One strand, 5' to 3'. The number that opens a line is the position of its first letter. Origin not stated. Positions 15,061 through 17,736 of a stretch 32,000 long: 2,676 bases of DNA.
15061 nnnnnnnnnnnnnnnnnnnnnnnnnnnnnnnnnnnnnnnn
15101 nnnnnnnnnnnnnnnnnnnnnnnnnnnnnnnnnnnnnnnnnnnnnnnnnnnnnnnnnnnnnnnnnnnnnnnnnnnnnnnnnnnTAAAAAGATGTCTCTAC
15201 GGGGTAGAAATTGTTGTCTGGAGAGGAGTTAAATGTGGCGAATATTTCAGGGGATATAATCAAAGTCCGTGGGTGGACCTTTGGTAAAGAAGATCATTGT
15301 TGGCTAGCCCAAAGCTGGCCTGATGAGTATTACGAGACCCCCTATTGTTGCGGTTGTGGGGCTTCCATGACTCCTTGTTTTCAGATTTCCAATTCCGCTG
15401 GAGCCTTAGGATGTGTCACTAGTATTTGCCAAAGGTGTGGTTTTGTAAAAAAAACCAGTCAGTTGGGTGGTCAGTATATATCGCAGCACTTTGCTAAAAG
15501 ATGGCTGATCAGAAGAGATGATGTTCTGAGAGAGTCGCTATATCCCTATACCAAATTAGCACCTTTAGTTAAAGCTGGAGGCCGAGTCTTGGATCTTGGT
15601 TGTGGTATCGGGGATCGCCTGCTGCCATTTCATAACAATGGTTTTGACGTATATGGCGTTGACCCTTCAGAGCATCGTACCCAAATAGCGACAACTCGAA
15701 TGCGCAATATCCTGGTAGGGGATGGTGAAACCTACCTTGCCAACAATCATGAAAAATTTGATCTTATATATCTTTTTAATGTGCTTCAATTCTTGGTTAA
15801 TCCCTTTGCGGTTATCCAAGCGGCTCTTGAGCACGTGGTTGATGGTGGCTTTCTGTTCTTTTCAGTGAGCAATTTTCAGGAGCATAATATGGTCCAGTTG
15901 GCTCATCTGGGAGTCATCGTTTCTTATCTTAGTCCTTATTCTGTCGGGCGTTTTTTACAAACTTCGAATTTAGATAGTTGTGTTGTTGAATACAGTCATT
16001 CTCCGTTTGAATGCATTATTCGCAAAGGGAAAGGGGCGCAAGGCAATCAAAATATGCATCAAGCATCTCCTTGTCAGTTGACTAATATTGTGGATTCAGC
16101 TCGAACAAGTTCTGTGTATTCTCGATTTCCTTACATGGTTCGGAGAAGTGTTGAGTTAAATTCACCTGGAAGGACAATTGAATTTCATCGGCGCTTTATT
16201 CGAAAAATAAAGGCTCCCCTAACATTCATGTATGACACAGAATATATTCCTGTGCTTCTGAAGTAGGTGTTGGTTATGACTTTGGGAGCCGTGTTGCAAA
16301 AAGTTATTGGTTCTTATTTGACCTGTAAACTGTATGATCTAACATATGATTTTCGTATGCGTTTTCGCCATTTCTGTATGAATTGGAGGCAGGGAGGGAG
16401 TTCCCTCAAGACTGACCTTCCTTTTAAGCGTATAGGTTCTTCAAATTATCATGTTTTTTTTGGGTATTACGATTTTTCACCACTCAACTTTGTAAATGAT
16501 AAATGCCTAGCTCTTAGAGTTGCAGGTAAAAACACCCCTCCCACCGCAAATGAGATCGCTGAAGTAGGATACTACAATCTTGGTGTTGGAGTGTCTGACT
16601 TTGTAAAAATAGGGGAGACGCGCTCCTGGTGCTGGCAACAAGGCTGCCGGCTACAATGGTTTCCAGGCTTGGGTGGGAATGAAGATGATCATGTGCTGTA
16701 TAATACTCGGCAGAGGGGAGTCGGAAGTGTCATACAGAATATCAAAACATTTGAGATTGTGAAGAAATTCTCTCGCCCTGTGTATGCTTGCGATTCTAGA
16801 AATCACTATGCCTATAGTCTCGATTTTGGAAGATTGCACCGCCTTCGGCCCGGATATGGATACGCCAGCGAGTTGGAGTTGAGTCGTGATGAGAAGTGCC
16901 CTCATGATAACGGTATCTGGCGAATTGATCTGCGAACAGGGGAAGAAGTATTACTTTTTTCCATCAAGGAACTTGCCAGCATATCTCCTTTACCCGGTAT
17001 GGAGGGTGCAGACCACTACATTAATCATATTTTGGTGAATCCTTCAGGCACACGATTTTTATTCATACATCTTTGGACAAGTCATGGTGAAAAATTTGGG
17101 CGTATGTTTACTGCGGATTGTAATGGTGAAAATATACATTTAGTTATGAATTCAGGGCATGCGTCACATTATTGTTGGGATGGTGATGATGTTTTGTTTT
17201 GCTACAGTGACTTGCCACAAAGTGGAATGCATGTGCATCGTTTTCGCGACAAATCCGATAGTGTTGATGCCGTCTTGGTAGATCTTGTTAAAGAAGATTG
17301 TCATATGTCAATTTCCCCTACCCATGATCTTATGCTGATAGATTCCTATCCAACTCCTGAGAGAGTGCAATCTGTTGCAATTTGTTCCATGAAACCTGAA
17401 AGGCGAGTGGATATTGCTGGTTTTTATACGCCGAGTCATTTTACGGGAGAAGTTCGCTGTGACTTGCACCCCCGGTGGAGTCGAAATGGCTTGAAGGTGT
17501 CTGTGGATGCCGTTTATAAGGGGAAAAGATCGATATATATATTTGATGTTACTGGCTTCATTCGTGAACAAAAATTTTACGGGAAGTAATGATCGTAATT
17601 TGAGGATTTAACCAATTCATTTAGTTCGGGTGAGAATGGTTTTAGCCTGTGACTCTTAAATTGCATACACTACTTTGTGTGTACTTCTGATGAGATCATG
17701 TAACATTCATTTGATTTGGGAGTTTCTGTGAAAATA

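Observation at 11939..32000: Low-GC glycan island: complete CMP-nonulosonic acid pathway embedded in an unusual set of tailoring enzymes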

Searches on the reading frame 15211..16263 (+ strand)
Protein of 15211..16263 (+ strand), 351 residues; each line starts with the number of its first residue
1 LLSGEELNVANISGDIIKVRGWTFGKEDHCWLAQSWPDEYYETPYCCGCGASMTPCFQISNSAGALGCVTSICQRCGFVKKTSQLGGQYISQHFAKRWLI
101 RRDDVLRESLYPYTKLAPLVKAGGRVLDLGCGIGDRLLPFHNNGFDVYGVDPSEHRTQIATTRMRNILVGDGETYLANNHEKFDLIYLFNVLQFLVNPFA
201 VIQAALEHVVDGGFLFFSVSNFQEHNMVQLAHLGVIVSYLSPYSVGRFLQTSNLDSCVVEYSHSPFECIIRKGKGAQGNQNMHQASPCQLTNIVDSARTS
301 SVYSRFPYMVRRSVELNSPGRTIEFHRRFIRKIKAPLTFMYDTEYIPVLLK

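Call 4: search_protein_families(library=pfam, proteins=[window:15211-16263:+], max_evalue=0.01)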
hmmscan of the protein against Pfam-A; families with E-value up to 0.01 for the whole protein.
window:15211-16263:+ (351 aa): 7 families
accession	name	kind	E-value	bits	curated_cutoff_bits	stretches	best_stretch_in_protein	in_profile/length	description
PF13489.12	Methyltransf_23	-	3.1e-18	66.5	27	1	114-235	14-136/164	Methyltransferase domain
PF08241.18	Methyltransf_11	-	1.3e-10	42.3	21.2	1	127-217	1-95/95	Methyltransferase domain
PF08242.18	Methyltransf_12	-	5.7e-10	40.2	30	1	127-215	1-98/98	Methyltransferase domain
PF13649.12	Methyltransf_25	-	9.4e-10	39.5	27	1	126-213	1-97/97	Methyltransferase domain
PF07021.18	MetW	-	2.3e-08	34.3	21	1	115-207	6-100/193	Methionine biosynthesis protein MetW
PF13847.12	Methyltransf_31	-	3.1e-06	27.4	27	1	122-218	3-110/145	Methyltransferase domain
PF03848.20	TehB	-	0.0017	18.2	20.4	1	123-212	31-127/193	Tellurite resistance protein TehB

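Call 7: search_protein_families(library=ncbifam, proteins=[window:15211-16263:+], max_evalue=0.001)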
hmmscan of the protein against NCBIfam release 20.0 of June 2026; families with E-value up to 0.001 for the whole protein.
window:15211-16263:+ (351 aa): 10 families
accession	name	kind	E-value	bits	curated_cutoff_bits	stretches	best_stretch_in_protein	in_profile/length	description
NF045667.1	MTase_DVU1556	equivalog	3.8e-10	39.6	155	1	121-218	21-120/213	DVU_1556 family methyltransferase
TIGR01983.1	UbiG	equivalog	1e-09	38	102.95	1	117-223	49-157/228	bifunctional 2-polyprenyl-6-hydroxyphenol methylase/3-demethylubiquinol 3-O-methyltransferase UbiG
TIGR02072.1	BioC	equivalog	1.8e-09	37.8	184.95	1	125-260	37-169/244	malonyl-ACP O-methyltransferase BioC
TIGR02081.1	metW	equivalog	7e-07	29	189.5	1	116-206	7-99/194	methionine biosynthesis protein MetW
NF008992.0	PRK12335.1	equivalog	8.1e-06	25.2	303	1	123-214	123-220/289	SAM-dependent methyltransferase TehB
NF043040.1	corrin_prot_MT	hypoth_equivalog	2.2e-05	24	180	1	115-166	33-85/216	corrinoid protein-associated methyltransferase CpaM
TIGR04345.1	ovoA_Cterm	equivalog_domain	2.8e-05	23.8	170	0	174-219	126-171/242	putative 4-mercaptohistidine N1-methyltransferase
NF041820.1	daptide_MTase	equivalog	9.1e-05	22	175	1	121-164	35-78/243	daptide-type RiPP biosynthesis methyltransferase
NF002463.0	PRK01683.1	equivalog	0.00011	21.9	297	1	124-219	33-130/258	trans-aconitate 2-methyltransferase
TIGR02021.1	BchM-ChlM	equivalog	0.00023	20.6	158.9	1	121-193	53-129/218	magnesium protoporphyrin IX methyltransferase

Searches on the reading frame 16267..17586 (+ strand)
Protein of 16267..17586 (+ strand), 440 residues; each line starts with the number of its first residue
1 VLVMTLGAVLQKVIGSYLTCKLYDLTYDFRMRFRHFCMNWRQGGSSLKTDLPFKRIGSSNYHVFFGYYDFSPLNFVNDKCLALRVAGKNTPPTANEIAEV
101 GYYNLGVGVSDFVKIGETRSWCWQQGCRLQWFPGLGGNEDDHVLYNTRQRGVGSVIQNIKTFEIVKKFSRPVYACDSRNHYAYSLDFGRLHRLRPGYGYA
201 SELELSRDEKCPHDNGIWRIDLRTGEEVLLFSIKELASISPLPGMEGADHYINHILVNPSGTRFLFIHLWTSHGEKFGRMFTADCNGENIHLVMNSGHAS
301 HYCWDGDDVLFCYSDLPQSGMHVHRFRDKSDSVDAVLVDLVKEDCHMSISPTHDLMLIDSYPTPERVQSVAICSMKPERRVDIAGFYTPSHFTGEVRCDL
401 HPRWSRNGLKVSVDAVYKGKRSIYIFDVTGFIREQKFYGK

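Call 4: search_protein_families(library=pfam, proteins=[window:16267-17586:+], max_evalue=0.01)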
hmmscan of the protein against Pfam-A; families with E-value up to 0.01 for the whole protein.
window:16267-17586:+ (440 aa): 0 families

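Call 7: search_protein_families(library=ncbifam, proteins=[window:16267-17586:+], max_evalue=0.001)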
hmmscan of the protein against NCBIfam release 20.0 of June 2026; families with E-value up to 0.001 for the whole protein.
window:16267-17586:+ (440 aa): 0 families

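Call 47: search_solved_structures(query=A3, max_evalue=10)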
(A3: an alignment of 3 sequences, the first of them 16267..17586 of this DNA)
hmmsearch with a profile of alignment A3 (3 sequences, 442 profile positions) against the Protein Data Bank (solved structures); distinct sequences matched with E-value up to 10: 0.

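Call 50: find_homologous_proteins(query=window:16267-17586:+, max_evalue=0.00001)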
Query window:16267-17586:+ (440 aa): 971 proteins with E <= 0.00001 among 5491 candidates; the best 120 are listed.
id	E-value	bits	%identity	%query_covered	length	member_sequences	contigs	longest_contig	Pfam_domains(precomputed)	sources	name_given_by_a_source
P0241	0.0e+0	1052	100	99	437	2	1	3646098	-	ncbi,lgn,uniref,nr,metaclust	ncbi:hypothetical protein [Pseudodesulfovibrio piezophilus]|uniref:Uncharacterized protein n=1 Tax=P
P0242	8.0e-149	514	51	98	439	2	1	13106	-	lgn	-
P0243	5.8e-145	502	50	97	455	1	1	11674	-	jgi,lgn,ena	-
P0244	7.0e-123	429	46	90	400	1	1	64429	-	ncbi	-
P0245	1.9e-112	394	42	97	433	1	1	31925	-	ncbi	-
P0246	9.6e-108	379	41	96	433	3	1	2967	PF26550.2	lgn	-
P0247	1.0e-107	379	43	89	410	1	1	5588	-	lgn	-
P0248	1.1e-107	379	43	88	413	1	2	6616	-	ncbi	-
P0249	4.3e-107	377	43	95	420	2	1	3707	PF26550.2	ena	-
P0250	8.9e-105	369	41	88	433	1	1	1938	-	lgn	-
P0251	5.7e-104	366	40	93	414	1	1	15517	PF26550.2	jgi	jgi:hypothetical protein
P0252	9.8e-103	362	39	95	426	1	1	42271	PF26550.2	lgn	-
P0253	1.6e-102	362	44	86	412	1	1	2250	PF26550.2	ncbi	-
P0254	1.8e-102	362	45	84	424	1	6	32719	PF26550.2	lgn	-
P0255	4.9e-102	360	40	89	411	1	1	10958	-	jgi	jgi:hypothetical protein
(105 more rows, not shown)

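Call 61: predict_structure(alignment_id=A5)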
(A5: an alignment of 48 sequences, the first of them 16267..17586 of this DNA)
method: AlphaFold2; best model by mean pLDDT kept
length: 440 residues; sequences in the alignment: 48
mean_pLDDT: 91.5   pTM: 0.89
mean pLDDT of the five models: 91.5, 91.5, 90.9, 89.9, 89.6
residues with pLDDT >= 90: 338; 70-90: 88; 50-70: 13; < 50: 1
segments of 3 or more residues with pLDDT < 50: none
pLDDT, mean of each block of 10 residues (from residue 1): 77 84 82 79 81 95 86 94 96 95 86 96 94 71 90 93 95 92 96 92 91 97 97 97 96 95 97 93 97 93 96 94 97 96 95 95 92 93 94 89 96 95 97 74
secondary structure, 60 per line:
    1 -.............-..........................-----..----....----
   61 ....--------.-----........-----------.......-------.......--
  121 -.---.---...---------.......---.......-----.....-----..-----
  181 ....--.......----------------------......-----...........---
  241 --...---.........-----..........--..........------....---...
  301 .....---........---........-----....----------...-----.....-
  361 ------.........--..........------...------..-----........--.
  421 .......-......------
elements in order: H2-14 H16-41 E53-56 E61-64 E79-86 E98-104 E112-118 E130-132 E142-148 E152-158 E164-168 E181-184 H187-193 E216-221 E227-232 H233-237 E249-257 E263-272 E275-284 E291-294 E298-305 E309-316 E320-327 E333-336 E347-349 E355-359 E367-375 E378-387 E410-417 E420-427 H429-434

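Call 65: fold_search(model_id=the predicted structure, library=pdb)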
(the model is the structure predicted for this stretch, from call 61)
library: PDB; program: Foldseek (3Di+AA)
matches with E <= 10: 1360; with E <= 0.001: 444
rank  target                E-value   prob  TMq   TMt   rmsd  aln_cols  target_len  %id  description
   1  3c5m_A                4.0e-12  1.00  0.55  0.63   6.7       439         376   12  Crystal structure of oligogalacturonate lyase (VPA0088) from Vibrio parahaemolyticus. Northeast Structural Genomics Co (released 2008-02-26)
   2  3c5m_B                7.3e-12  1.00  0.55  0.63   6.7       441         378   12  Crystal structure of oligogalacturonate lyase (VPA0088) from Vibrio parahaemolyticus. Northeast Structural Genomics Co (released 2008-02-26)
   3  3pe7                  1.5e-11  1.00  0.55  0.64   6.6       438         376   14  Oligogalacturonate lyase in complex with manganese (released 2010-11-03)
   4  9a2l_MODEL_1_A        3.0e-09  1.00  0.38  0.39  12.2       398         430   11  Model of E. coli TolB by in-cell photo-crosslinking MS and deep learning (released 2023-02-24)
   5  9ext_B                4.1e-09  1.00  0.46  0.53   7.3       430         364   10  Crystal structure of Yeast Clathrin Heavy Chain N-terminal domain bound to APL2/AP-1 Beta peptide (LLDL) (released 2024-11-13)
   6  9exf_A                7.5e-09  1.00  0.45  0.51   7.5       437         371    9  Crystal structure of Yeast Clathrin Heavy Chain N-terminal domain bound to YAP1801 peptide (LIDM) (released 2024-11-13)
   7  9eyt_A                1.0e-08  1.00  0.44  0.51   7.5       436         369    9  Crystal structure of Yeast Clathrin Heavy Chain N-terminal domain bound to Epsin-1 peptide (LIDL) (released 2024-11-13)
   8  9exf_C                1.9e-08  1.00  0.44  0.50   7.5       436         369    9  Crystal structure of Yeast Clathrin Heavy Chain N-terminal domain bound to YAP1801 peptide (LIDM) (released 2024-11-13)
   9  7mx5_B                2.0e-08  1.00  0.37  0.40  12.0       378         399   13  Crystal structure of TolB from Acinetobacter baumannii (released 2021-05-26)
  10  4h5j_A                2.7e-08  1.00  0.46  0.56   7.6       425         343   11  Crystal Structure of the Guanine Nucleotide Exchange Factor Sec12 (P64 form) (released 2012-11-07)
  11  9ex5_A                2.7e-08  1.00  0.43  0.50   7.1       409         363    9  Crystal structure of Yeast Clathrin Heavy Chain N-terminal domain bound to Epsin-5 peptide (LIDL) (released 2024-11-13)
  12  7ep9_A                3.2e-08  1.00  0.48  0.34   9.1       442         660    8  The structure of carboxypeptidase from Fusobacterium nucleatum (released 2021-10-27)
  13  2hqs_A                3.2e-08  1.00  0.38  0.40  11.8       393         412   11  Crystal structure of TolB/Pal complex (released 2007-04-03)
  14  9exf_B                3.4e-08  1.00  0.44  0.50   7.6       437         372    9  Crystal structure of Yeast Clathrin Heavy Chain N-terminal domain bound to YAP1801 peptide (LIDM) (released 2024-11-13)
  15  9exg_A                3.8e-08  1.00  0.45  0.52   7.4       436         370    9  Crystal structure of Yeast Clathrin Heavy Chain N-terminal domain bound to Epsin-2 peptide (LIDL) (released 2024-11-13)
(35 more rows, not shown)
